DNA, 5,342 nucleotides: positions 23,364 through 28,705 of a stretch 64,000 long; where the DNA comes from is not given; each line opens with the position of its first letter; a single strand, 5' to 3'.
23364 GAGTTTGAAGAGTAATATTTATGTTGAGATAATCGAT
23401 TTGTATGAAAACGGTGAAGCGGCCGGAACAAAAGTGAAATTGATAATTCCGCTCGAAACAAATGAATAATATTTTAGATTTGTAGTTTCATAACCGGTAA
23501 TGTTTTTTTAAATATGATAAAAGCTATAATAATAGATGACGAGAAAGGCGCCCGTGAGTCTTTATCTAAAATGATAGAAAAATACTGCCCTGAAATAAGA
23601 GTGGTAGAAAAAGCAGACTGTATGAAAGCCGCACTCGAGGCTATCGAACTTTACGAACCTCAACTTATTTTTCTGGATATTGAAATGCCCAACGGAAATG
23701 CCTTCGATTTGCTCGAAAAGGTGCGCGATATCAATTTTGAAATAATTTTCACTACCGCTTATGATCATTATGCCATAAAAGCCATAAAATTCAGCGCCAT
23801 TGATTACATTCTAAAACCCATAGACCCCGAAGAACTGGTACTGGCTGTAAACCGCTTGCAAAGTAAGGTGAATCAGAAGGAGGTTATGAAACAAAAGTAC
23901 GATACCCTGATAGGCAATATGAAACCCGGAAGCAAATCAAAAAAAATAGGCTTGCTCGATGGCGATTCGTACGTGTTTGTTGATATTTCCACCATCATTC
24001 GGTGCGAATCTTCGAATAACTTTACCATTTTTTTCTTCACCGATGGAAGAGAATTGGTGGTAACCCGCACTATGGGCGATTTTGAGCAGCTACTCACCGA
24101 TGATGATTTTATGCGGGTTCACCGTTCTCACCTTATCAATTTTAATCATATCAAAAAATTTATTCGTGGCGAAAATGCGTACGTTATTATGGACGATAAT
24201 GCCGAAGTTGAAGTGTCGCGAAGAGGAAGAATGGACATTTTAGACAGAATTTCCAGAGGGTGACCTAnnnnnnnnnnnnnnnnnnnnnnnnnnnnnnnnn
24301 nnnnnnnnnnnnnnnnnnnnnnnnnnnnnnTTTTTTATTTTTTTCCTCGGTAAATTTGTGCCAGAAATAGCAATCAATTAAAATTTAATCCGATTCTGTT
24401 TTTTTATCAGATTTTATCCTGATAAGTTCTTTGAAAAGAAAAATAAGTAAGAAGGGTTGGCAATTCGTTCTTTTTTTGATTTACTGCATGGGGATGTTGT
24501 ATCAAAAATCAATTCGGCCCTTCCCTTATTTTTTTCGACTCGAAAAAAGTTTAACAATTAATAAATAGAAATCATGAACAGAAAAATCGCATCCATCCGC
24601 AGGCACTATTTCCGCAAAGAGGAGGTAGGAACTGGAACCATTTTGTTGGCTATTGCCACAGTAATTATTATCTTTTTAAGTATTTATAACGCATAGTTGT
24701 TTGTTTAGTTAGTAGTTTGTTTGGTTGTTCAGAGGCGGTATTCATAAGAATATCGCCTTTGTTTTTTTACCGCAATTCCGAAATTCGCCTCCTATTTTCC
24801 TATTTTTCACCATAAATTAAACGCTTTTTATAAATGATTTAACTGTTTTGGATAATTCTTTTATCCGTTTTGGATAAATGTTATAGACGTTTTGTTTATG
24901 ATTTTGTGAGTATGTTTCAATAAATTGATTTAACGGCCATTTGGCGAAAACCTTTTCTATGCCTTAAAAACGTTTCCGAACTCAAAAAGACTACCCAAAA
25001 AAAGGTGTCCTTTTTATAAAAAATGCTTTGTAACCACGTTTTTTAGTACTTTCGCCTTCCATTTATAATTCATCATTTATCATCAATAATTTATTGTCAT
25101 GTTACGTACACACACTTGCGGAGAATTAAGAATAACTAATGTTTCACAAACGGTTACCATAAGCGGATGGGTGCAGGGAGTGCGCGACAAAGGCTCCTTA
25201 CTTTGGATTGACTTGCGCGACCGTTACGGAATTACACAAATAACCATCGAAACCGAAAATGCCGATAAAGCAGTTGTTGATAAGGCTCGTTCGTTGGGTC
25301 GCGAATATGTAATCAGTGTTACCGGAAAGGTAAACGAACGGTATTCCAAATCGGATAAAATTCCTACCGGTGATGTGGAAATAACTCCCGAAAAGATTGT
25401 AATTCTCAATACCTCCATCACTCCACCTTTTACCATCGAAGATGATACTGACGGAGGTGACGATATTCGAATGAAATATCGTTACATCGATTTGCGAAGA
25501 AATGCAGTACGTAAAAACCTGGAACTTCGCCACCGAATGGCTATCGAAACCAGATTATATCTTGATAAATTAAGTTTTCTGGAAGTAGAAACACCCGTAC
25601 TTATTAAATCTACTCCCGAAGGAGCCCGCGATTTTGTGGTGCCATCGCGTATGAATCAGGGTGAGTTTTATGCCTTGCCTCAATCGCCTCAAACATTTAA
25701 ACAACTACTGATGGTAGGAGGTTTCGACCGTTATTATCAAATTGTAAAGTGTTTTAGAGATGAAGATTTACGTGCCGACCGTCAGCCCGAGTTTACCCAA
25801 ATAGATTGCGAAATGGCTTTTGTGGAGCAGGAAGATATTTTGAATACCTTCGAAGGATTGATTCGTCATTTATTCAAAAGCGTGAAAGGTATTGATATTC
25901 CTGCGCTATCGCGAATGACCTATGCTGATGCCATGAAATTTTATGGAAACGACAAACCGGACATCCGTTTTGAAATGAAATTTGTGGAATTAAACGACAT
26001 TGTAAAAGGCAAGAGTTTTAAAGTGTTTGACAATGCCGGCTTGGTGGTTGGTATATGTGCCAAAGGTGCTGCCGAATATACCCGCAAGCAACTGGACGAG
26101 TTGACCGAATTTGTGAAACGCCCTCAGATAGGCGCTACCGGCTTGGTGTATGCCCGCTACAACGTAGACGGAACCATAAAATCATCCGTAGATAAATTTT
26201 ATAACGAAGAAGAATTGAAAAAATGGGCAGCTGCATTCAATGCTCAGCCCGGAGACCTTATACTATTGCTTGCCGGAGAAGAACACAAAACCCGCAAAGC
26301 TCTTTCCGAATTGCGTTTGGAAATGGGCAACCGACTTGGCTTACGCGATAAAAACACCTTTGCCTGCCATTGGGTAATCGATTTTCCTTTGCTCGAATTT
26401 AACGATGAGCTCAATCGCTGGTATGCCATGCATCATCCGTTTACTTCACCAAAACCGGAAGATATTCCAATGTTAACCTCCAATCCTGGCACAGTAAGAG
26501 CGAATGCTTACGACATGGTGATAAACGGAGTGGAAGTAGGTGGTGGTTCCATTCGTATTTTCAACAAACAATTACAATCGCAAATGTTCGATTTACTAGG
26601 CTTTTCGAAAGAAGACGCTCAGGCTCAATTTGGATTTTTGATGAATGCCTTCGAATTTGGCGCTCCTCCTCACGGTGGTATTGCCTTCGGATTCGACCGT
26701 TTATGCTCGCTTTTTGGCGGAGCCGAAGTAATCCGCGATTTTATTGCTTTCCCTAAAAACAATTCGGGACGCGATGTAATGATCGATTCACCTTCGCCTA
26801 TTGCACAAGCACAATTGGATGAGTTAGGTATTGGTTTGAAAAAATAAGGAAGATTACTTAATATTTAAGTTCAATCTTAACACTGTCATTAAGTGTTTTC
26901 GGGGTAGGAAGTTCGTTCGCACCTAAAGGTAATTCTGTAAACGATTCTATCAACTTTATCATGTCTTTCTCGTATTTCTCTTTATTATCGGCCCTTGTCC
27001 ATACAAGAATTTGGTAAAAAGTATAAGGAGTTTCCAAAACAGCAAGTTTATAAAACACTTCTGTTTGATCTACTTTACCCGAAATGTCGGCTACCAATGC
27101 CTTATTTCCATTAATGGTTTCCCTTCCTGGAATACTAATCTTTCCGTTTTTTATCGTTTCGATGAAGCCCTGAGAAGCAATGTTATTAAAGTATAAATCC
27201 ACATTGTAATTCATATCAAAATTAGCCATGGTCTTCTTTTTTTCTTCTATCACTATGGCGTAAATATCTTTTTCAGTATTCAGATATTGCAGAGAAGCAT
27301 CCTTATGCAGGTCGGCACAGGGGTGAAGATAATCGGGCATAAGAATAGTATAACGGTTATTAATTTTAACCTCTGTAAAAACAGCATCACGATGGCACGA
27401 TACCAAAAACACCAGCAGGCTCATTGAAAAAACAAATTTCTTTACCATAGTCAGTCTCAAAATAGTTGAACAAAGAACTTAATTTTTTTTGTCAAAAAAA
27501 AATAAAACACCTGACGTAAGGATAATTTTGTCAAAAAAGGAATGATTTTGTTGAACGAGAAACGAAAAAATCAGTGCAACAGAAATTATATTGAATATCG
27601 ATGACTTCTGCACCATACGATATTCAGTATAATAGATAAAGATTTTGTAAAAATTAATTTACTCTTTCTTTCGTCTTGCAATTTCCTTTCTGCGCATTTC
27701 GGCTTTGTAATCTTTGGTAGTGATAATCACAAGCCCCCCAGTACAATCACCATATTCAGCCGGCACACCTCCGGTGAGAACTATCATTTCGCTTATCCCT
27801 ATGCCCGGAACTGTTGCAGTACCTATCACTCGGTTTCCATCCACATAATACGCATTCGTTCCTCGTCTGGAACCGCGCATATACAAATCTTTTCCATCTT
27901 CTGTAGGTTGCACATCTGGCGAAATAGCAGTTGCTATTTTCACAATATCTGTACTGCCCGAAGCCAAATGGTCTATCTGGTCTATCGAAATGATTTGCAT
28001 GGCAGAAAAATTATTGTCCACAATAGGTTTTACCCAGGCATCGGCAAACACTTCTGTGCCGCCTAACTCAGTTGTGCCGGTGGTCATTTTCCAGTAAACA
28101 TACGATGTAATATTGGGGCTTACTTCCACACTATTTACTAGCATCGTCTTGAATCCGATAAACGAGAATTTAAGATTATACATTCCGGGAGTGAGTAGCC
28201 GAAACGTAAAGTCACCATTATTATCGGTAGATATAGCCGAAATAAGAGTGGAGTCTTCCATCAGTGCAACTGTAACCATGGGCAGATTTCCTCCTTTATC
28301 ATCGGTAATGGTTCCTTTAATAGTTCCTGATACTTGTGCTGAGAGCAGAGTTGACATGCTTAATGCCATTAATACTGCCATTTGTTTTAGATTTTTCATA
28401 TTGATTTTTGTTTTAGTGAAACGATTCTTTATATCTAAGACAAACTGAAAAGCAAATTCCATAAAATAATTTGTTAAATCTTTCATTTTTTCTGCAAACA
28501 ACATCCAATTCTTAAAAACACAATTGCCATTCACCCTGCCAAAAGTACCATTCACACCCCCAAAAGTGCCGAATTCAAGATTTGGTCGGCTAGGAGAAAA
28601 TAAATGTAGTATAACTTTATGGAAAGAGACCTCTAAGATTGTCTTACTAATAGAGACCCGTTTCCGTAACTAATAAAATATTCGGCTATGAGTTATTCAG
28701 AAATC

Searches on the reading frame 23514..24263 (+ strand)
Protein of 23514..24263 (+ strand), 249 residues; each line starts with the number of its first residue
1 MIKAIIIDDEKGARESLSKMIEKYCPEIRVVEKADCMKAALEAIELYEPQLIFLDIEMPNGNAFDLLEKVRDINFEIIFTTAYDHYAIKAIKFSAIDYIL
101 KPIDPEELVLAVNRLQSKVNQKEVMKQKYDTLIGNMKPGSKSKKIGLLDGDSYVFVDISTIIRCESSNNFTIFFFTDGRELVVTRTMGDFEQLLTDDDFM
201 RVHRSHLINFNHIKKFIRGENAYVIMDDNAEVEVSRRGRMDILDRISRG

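Call 96: search_protein_families(library=pfam, proteins=[window:23514-24263:+])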
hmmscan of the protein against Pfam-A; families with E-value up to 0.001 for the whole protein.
window:23514-24263:+ (249 aa): 2 families
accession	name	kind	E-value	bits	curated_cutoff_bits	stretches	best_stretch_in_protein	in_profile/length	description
PF00072.30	Response_reg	-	2.7e-20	73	30.2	1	5-112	2-110/111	Response regulator receiver domain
PF04397.21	LytTR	-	3.4e-17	62.9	22.6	1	152-240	2-91/98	LytTr DNA-binding domain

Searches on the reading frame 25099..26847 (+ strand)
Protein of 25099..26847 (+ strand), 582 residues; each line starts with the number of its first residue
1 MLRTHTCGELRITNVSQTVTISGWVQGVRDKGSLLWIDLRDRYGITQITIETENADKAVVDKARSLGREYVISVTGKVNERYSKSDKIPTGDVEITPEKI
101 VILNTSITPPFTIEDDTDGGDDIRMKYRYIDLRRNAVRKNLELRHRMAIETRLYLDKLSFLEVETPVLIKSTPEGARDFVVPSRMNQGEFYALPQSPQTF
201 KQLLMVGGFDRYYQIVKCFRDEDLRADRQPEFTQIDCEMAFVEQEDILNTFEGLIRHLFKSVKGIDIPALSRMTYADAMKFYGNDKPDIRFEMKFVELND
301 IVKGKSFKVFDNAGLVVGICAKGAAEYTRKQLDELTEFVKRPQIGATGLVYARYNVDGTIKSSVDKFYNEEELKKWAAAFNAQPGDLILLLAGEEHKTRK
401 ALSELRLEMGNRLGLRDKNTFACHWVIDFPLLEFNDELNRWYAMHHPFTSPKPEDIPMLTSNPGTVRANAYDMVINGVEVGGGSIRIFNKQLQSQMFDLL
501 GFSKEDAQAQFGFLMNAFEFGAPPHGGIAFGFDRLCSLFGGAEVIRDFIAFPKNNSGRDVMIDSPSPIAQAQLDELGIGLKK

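Call 96: search_protein_families(library=pfam, proteins=[window:25099-26847:+])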
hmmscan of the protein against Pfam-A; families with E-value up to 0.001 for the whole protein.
window:25099-26847:+ (582 aa): 3 families
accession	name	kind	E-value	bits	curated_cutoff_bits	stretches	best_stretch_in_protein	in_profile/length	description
PF00152.25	tRNA-synt_2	-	2.9e-116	388.3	25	1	122-554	3-307/308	tRNA synthetases class II (D, K and N)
PF02938.19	GAD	-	2.3e-17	63.5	23.4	1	312-402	7-95/95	GAD domain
PF01336.31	tRNA_anti-codon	-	2.5e-13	50.2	27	1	19-103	1-75/75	OB-fold nucleic acid binding domain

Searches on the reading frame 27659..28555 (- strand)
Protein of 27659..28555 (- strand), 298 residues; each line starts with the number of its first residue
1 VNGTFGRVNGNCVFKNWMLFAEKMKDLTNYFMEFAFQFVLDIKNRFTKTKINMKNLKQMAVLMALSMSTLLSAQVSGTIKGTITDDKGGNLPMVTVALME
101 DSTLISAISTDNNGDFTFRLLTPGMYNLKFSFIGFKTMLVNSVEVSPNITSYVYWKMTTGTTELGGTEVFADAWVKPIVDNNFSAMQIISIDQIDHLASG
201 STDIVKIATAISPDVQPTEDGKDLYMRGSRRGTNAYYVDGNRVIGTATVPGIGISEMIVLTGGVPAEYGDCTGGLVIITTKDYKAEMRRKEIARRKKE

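Call 96: search_protein_families(library=pfam, proteins=[window:27659-28555:-])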
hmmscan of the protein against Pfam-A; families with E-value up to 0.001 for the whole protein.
window:27659-28555:- (298 aa): 5 families
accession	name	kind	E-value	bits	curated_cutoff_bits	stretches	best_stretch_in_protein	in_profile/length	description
PF13620.12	CarboxypepD_reg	-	3.1e-13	50.3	32.3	1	78-150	1-74/82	Carboxypeptidase regulatory-like domain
PF13715.12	CarbopepD_reg_2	-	1.9e-10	41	32.2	1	79-164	1-83/88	CarboxypepD_reg-like domain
PF17210.9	SdrD_B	-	0.00016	22.2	29.7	1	89-131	22-65/112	SdrD B-like domain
PF16640.11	Big_3_5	-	0.00056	20.9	35.5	0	76-137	13-74/88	Bacterial Ig-like domain (group 3)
PF07715.20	Plug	-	0.00056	20.8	23.9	0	184-270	7-101/107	TonB-dependent Receptor Plug Domain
